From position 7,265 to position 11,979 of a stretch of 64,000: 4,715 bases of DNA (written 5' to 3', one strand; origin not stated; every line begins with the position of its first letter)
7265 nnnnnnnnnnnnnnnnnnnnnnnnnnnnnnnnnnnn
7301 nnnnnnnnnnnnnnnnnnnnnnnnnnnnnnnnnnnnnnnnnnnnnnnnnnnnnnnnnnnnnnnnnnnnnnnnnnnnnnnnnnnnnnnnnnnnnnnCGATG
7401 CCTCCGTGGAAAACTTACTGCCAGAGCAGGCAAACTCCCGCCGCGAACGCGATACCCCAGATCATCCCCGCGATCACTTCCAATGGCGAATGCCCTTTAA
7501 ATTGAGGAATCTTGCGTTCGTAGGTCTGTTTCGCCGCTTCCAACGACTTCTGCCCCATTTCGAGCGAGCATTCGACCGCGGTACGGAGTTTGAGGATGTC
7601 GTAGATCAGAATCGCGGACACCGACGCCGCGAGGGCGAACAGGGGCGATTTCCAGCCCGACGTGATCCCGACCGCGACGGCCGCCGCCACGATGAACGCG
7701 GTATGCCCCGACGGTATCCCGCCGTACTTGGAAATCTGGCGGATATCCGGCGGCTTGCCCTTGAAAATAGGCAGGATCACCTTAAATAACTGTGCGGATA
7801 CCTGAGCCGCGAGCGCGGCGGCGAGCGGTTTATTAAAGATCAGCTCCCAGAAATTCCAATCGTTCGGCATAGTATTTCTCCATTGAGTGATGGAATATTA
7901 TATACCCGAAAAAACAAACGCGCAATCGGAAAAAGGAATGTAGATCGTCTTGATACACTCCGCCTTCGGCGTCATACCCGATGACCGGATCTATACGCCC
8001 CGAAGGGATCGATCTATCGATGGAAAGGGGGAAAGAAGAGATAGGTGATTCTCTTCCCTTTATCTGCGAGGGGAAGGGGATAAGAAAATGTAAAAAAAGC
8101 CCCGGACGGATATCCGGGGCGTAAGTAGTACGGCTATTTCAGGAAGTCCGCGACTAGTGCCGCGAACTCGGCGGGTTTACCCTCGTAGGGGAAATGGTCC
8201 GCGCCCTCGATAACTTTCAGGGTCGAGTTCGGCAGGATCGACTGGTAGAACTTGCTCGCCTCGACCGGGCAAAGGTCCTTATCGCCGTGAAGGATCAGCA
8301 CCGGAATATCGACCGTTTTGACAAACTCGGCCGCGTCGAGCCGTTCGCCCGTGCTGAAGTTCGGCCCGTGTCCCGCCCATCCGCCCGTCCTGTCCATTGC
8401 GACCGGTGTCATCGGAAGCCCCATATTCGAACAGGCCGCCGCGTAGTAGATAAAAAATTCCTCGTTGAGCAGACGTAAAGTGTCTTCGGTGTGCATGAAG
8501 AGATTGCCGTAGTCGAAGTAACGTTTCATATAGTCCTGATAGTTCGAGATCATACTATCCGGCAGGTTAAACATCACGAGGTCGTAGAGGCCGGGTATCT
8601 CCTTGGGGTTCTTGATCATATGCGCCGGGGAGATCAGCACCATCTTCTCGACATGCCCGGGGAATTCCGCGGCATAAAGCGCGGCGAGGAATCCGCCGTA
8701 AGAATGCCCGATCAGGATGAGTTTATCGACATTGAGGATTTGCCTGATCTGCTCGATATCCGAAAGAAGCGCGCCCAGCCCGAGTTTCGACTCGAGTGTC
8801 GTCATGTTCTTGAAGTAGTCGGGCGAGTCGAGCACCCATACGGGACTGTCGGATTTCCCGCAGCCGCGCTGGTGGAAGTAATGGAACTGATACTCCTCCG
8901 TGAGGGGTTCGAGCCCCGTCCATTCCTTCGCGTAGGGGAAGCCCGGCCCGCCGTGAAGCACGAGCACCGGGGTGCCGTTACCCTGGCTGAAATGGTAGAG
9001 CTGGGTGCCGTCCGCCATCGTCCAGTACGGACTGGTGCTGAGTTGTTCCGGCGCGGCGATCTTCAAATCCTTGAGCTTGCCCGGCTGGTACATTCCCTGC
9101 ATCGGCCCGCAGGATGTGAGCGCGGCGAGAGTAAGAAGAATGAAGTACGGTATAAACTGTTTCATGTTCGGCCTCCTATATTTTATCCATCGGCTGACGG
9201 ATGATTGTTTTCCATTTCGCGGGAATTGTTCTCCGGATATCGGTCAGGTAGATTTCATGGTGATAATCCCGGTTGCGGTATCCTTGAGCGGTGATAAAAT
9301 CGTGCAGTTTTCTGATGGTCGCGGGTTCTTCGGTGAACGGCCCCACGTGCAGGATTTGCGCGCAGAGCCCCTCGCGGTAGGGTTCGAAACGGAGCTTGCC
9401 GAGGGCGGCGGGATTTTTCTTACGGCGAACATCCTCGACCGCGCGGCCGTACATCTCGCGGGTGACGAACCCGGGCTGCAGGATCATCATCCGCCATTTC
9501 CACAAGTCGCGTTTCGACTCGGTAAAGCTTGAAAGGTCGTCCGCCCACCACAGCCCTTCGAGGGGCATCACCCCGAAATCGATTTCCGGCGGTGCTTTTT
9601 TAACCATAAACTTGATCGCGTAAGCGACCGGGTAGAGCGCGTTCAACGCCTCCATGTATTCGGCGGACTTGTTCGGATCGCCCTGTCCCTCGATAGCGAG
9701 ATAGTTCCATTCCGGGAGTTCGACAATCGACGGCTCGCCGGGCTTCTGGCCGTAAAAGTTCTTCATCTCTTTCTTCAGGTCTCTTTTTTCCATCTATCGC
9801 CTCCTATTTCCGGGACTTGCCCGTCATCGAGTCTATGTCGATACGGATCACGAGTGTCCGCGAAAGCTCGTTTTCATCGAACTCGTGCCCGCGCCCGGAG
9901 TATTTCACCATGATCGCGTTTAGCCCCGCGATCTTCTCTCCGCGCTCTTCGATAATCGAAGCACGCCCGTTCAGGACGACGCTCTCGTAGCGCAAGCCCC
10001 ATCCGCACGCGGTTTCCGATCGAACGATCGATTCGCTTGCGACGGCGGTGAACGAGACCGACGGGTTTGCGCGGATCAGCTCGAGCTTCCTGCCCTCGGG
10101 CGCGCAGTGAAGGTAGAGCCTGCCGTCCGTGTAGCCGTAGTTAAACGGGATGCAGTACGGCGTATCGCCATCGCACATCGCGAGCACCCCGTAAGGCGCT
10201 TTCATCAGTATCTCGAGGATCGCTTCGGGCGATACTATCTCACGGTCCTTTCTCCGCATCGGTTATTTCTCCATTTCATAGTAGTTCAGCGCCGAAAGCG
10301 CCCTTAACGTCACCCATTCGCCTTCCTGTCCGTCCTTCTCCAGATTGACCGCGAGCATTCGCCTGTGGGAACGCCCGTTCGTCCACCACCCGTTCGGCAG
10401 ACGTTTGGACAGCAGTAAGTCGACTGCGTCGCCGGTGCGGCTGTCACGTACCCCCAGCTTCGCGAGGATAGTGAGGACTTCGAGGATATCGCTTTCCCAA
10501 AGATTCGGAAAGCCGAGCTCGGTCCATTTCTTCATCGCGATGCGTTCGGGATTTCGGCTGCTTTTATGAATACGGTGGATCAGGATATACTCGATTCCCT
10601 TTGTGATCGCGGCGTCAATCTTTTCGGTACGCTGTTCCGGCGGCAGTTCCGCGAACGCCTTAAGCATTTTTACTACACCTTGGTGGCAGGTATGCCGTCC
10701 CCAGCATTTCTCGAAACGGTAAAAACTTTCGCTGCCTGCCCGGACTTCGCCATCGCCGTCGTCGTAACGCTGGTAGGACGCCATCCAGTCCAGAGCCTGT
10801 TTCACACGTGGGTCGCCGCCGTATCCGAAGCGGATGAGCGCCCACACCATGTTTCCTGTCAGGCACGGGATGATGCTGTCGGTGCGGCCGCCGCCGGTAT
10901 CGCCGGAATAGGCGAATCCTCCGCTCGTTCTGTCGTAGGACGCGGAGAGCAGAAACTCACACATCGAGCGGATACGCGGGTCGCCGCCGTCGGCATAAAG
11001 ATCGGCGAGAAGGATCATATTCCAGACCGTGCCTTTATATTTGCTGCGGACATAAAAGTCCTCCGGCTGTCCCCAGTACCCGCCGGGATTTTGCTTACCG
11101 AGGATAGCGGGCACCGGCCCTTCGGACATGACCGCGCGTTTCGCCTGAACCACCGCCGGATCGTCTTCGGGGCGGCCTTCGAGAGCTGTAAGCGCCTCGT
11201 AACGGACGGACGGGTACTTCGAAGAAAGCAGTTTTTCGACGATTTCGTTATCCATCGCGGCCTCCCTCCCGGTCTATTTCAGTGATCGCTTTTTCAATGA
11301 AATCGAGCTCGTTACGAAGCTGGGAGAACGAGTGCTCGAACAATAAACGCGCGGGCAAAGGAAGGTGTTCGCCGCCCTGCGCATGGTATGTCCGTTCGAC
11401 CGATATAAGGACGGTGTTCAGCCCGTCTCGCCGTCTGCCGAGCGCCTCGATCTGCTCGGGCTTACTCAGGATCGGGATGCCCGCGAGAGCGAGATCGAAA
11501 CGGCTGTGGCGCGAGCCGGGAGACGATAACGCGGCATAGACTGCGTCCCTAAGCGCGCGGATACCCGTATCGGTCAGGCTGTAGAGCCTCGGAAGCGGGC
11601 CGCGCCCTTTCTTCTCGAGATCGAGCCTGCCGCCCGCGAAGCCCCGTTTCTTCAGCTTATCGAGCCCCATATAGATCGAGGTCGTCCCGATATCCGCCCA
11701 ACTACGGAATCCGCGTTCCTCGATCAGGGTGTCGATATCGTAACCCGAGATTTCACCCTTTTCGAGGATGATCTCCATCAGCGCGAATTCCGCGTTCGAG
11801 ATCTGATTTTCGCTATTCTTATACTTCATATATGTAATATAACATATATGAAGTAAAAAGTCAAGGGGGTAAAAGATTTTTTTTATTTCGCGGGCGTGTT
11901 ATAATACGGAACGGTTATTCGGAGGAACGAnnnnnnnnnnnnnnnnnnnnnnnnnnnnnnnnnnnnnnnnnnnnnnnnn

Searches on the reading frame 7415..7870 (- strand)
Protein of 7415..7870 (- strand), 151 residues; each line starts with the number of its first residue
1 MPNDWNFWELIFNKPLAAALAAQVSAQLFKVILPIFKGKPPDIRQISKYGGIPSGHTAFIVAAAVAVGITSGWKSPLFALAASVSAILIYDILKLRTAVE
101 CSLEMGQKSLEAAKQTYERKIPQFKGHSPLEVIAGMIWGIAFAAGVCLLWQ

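Call 70: search_protein_families(library=pfam, proteins=[window:7415-7870:-], max_evalue=0.00001)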
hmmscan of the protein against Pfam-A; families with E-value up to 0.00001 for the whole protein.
window:7415-7870:- (151 aa): 2 families
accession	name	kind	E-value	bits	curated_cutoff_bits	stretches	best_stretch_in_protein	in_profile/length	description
PF02681.20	DUF212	-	6.1e-28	98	26.5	1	13-141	3-125/126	Divergent PAP2 family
PF01569.27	PAP2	-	4.9e-06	26.8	27.2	0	49-78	48-77/130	PAP2 superfamily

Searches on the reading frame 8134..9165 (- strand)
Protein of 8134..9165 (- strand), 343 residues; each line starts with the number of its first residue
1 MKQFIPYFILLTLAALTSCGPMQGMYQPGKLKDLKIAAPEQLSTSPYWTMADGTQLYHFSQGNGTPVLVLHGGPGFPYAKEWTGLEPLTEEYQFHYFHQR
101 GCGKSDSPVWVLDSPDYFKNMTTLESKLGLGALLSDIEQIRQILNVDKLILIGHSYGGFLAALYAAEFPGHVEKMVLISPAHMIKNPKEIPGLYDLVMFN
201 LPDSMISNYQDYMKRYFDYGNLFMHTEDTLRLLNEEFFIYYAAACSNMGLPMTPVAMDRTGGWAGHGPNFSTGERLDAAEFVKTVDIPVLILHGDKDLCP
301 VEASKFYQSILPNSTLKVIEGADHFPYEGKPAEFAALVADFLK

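Call 70: search_protein_families(library=pfam, proteins=[window:8134-9165:-], max_evalue=0.00001)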
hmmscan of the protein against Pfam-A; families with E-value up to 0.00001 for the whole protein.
window:8134-9165:- (343 aa): 3 families
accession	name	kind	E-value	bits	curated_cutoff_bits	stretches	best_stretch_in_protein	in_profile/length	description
PF00561.26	Abhydrolase_1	-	4.5e-31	108.8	25.8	1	66-331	2-245/245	alpha/beta hydrolase fold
PF12697.13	Abhydrolase_6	-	4.8e-16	60.5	26.3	1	67-336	1-216/217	Alpha/beta hydrolase family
PF12146.15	Hydrolase_4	-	9e-15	55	27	1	90-198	30-127/239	Serine aminopeptidase, S33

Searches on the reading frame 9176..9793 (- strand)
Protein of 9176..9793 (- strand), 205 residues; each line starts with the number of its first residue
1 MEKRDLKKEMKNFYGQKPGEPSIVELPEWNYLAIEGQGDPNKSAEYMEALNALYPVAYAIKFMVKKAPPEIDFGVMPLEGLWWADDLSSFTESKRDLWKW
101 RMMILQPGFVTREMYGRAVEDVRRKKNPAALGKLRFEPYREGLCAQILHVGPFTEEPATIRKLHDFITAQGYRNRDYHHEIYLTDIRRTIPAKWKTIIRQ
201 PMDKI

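Call 70: search_protein_families(library=pfam, proteins=[window:9176-9793:-], max_evalue=0.00001)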
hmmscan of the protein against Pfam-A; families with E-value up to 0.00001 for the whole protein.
window:9176-9793:- (205 aa): 1 family
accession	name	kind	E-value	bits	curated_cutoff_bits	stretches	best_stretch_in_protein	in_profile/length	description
PF06445.20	GyrI-like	-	8.1e-16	59.1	26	1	20-198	2-150/155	GyrI-like small molecule binding domain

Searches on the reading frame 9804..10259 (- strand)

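Call 70: search_protein_families(library=pfam, proteins=[window:9804-10259:-], max_evalue=0.00001)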
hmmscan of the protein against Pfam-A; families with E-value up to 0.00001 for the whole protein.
window:9804-10259:- (151 aa): 2 families
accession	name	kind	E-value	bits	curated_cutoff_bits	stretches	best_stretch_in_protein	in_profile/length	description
PF12900.13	Pyridox_ox_2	-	1.3e-25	90.4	27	1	11-148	2-139/140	Pyridoxamine 5'-phosphate oxidase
PF01243.27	PNPOx_N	-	3.7e-11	43.9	28.1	1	11-145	2-116/120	Pyridoxamine 5'-phosphate oxidase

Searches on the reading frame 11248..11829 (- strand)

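Call 70: search_protein_families(library=pfam, proteins=[window:11248-11829:-], max_evalue=0.00001)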
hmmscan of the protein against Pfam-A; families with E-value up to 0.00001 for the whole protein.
window:11248-11829:- (193 aa): 1 family
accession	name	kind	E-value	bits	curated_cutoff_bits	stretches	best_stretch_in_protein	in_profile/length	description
PF03551.20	PadR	-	1.5e-06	28.5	27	1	21-94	4-74/75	Transcriptional regulator PadR-like family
